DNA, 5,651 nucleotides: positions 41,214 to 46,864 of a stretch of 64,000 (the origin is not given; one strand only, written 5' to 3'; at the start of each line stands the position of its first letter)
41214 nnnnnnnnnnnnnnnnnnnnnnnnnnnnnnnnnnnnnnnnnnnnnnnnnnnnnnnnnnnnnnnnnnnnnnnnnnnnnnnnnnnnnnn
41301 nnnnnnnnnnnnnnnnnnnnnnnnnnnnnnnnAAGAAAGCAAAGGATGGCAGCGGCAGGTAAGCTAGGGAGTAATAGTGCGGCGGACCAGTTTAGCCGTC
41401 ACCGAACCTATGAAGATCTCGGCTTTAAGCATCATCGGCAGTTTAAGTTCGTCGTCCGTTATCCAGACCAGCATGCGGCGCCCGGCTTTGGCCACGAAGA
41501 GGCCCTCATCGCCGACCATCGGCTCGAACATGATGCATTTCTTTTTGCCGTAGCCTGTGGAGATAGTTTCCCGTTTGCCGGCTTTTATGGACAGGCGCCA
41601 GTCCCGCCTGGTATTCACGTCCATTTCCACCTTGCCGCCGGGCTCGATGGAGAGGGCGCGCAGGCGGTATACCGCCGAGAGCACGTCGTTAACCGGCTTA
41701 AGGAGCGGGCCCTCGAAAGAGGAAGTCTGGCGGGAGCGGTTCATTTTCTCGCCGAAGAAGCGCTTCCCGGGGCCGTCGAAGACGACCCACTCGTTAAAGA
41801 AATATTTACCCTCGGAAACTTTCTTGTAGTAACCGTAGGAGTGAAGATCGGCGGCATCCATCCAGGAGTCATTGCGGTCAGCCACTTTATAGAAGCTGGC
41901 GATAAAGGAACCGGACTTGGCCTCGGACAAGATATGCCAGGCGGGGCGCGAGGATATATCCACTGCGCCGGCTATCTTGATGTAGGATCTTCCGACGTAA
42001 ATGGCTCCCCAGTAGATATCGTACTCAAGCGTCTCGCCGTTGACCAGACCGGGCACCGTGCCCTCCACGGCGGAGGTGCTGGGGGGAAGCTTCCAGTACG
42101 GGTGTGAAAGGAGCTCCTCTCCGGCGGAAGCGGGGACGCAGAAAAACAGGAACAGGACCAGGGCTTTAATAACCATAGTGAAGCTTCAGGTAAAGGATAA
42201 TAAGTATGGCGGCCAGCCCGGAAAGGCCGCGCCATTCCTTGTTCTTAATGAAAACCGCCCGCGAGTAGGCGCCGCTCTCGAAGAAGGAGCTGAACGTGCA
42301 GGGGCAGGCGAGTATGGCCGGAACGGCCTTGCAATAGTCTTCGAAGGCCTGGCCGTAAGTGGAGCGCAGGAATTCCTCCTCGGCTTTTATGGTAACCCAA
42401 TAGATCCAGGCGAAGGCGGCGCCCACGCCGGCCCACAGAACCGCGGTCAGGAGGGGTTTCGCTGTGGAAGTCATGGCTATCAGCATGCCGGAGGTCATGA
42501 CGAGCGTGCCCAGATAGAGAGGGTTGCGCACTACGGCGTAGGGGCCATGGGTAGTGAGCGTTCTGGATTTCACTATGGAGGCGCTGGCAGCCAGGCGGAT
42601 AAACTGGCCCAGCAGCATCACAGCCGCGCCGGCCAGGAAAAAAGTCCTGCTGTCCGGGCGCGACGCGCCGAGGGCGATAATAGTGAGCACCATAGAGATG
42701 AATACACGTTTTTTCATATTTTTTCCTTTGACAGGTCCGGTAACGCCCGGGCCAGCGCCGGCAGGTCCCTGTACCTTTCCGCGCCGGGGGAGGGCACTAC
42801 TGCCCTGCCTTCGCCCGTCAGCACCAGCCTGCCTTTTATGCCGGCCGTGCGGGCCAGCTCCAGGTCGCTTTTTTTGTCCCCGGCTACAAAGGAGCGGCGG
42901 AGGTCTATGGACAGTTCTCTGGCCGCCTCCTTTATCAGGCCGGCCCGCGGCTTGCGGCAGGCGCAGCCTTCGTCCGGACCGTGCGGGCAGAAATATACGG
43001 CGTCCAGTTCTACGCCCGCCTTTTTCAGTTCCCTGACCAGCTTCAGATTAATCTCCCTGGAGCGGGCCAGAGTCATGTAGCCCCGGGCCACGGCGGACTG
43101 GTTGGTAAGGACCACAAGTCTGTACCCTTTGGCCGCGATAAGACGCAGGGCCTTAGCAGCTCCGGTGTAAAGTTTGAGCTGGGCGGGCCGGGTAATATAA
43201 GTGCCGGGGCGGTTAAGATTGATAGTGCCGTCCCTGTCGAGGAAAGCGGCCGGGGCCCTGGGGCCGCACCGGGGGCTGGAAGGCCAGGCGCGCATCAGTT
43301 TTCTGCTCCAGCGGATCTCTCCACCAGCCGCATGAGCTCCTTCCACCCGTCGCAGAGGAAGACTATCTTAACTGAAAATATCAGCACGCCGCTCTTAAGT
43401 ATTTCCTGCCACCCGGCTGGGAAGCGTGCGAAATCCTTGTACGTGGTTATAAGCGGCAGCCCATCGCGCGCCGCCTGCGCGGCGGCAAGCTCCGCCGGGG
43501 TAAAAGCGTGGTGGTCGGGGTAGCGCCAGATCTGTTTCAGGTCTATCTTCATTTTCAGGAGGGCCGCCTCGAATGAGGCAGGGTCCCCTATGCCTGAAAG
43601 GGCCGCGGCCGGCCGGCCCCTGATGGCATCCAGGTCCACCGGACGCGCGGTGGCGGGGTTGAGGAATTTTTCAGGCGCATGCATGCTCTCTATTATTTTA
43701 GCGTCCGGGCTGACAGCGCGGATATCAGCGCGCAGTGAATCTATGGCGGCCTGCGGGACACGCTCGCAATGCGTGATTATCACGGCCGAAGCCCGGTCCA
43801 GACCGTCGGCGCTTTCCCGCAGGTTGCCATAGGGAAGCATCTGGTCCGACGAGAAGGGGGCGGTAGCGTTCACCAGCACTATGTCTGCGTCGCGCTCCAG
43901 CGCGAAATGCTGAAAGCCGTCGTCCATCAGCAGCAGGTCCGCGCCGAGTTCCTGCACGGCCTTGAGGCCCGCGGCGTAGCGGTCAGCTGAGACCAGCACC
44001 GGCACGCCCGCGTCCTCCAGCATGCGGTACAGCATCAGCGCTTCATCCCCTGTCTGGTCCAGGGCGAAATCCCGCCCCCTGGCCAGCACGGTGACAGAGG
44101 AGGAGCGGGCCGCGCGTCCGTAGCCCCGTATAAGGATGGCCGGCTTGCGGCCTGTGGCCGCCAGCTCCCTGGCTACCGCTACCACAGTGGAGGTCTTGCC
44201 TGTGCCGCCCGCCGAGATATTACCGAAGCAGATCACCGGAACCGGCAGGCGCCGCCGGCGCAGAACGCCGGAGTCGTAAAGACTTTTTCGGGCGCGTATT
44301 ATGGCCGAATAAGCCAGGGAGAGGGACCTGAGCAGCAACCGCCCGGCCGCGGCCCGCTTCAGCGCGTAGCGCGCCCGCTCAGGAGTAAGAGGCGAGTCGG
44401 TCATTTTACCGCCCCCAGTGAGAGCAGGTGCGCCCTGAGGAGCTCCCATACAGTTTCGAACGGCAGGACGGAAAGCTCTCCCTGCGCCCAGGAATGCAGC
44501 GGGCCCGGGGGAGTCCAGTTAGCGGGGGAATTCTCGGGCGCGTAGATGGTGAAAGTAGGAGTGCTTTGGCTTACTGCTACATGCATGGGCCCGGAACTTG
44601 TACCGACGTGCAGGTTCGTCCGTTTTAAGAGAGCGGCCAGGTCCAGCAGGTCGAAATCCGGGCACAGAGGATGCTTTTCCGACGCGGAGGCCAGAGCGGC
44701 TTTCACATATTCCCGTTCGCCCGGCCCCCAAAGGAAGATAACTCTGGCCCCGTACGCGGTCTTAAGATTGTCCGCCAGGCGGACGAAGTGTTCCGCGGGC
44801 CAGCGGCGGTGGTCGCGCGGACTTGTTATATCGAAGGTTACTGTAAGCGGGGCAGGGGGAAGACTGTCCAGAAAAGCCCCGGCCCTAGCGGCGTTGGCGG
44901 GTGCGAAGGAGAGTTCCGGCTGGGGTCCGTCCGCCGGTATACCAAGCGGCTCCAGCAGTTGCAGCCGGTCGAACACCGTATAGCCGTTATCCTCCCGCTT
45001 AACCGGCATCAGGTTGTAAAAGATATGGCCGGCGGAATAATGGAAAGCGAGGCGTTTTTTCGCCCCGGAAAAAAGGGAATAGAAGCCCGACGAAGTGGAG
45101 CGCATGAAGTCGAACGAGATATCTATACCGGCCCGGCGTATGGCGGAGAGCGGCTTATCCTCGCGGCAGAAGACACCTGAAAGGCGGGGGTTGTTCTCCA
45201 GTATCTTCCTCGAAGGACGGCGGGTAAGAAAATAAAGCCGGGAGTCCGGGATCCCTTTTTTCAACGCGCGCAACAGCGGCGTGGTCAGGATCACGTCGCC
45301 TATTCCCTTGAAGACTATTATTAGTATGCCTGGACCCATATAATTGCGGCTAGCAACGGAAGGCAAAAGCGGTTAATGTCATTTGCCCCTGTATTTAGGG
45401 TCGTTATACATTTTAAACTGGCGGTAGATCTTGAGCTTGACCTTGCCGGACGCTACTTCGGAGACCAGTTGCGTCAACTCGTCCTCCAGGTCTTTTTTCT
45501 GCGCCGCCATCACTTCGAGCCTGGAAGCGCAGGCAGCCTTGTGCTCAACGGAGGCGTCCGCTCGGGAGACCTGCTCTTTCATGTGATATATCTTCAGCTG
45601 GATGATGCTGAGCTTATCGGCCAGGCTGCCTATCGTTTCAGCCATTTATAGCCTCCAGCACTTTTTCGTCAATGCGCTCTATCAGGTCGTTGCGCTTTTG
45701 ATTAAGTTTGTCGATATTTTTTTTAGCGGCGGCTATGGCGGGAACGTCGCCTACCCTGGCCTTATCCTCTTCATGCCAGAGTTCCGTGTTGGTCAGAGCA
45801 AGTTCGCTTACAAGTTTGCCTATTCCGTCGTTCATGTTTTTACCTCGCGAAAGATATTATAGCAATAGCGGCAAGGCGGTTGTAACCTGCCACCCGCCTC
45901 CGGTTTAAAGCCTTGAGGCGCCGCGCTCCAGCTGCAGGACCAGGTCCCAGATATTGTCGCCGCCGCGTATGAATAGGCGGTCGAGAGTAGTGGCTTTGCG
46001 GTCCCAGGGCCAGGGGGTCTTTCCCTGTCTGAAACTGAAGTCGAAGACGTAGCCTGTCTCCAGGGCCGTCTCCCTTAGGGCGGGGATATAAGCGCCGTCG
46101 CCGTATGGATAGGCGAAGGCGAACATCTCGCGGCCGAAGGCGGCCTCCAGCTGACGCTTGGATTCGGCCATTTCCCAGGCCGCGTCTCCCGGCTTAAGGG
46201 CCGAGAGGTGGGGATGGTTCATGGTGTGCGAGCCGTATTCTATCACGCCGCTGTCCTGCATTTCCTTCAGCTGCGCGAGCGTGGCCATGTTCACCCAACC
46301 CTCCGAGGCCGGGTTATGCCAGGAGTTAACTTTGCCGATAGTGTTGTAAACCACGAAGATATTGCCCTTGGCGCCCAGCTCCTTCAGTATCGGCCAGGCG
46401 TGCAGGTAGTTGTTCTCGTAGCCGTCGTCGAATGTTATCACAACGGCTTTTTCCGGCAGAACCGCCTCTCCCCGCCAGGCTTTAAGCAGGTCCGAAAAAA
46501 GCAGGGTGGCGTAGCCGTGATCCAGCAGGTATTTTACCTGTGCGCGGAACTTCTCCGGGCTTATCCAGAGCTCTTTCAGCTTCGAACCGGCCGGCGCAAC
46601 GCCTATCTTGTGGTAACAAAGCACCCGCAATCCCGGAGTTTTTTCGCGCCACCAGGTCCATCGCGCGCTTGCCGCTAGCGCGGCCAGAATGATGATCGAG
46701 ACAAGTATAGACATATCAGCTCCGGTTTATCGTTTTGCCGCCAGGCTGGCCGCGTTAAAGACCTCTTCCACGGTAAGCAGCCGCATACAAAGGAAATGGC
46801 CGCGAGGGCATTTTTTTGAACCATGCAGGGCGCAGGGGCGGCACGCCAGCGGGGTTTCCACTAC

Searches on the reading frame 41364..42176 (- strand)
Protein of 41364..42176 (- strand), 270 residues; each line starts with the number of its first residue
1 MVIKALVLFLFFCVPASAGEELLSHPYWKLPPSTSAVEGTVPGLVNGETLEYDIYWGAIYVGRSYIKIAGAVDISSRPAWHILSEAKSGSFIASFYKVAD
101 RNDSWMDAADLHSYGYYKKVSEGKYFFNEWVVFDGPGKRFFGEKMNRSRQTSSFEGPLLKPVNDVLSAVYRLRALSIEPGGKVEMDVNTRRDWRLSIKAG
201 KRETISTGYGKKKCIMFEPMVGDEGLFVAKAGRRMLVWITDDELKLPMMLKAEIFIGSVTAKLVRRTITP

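Call 98: search_protein_families(library=pfam, proteins=[window:41364-42176:-], max_evalue=0.001)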
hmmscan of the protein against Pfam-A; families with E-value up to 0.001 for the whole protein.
window:41364-42176:- (270 aa): 1 family
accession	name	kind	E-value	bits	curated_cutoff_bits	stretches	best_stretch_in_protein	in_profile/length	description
PF11306.15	DUF3108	-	3.4e-32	112.4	26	1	51-263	1-208/209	Protein of unknown function (DUF3108)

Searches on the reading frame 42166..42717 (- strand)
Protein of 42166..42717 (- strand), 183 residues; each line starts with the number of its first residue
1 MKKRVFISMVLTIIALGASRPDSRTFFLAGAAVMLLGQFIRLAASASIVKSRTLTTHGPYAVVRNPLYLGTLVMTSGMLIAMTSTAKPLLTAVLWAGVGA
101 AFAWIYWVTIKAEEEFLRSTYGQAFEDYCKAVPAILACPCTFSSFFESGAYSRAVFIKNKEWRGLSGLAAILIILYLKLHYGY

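Call 98: search_protein_families(library=pfam, proteins=[window:42166-42717:-], max_evalue=0.001)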
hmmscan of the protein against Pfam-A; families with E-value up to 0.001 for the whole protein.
window:42166-42717:- (183 aa): 1 family
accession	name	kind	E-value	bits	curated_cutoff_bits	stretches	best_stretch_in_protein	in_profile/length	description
PF04191.18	PEMT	-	9.1e-10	39.4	25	1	48-123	36-104/105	Phospholipid methyltransferase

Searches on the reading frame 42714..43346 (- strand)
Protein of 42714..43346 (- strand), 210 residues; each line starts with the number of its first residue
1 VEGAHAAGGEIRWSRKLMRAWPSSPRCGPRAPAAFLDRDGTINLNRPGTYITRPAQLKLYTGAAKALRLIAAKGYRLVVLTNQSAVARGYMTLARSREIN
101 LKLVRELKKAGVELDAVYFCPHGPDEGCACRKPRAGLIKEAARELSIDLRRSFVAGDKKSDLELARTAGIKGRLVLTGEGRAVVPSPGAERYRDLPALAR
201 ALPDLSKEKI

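Call 98: search_protein_families(library=pfam, proteins=[window:42714-43346:-], max_evalue=0.001)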
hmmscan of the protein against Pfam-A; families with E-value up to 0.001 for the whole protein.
window:42714-43346:- (210 aa): 7 families
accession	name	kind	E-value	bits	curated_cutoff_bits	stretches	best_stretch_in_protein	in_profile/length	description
PF13242.12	Hydrolase_like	-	2.3e-11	43.9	22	1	130-182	2-55/75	HAD-hyrolase-like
PF13419.12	HAD_2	-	2.7e-06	28.1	23.8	0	131-171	134-174/178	Haloacid dehalogenase-like hydrolase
PF08645.17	PNK3P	-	3e-06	27.5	22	1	35-157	4-125/161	Polynucleotide kinase 3 phosphatase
PF12710.13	HAD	-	6.3e-06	27.2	27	1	59-166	86-189/189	haloacid dehalogenase-like hydrolase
PF00702.32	Hydrolase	-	2.1e-05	25.5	26.4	1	36-169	76-191/191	haloacid dehalogenase-like hydrolase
PF07364.17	DUF1485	-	0.00026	20.8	22.8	1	66-123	49-105/290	Metallopeptidase family M81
PF13344.12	Hydrolase_6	-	0.00065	20.1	27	0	36-90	3-47/101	Haloacid dehalogenase-like hydrolase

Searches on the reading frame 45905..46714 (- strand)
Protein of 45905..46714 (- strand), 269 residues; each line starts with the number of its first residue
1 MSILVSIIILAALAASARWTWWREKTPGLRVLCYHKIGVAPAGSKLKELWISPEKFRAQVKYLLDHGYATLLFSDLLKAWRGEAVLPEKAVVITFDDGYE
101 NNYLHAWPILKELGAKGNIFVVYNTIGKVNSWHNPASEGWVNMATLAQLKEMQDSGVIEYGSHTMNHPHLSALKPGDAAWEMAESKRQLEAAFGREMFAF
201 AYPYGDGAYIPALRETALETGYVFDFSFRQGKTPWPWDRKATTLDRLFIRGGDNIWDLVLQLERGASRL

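Call 98: search_protein_families(library=pfam, proteins=[window:45905-46714:-], max_evalue=0.001)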
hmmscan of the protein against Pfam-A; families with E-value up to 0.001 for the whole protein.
window:45905-46714:- (269 aa): 1 family
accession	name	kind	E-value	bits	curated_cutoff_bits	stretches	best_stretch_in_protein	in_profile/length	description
PF01522.26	Polysacc_deac_1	-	3.4e-23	82.4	23.1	1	87-222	5-121/124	Polysaccharide deacetylase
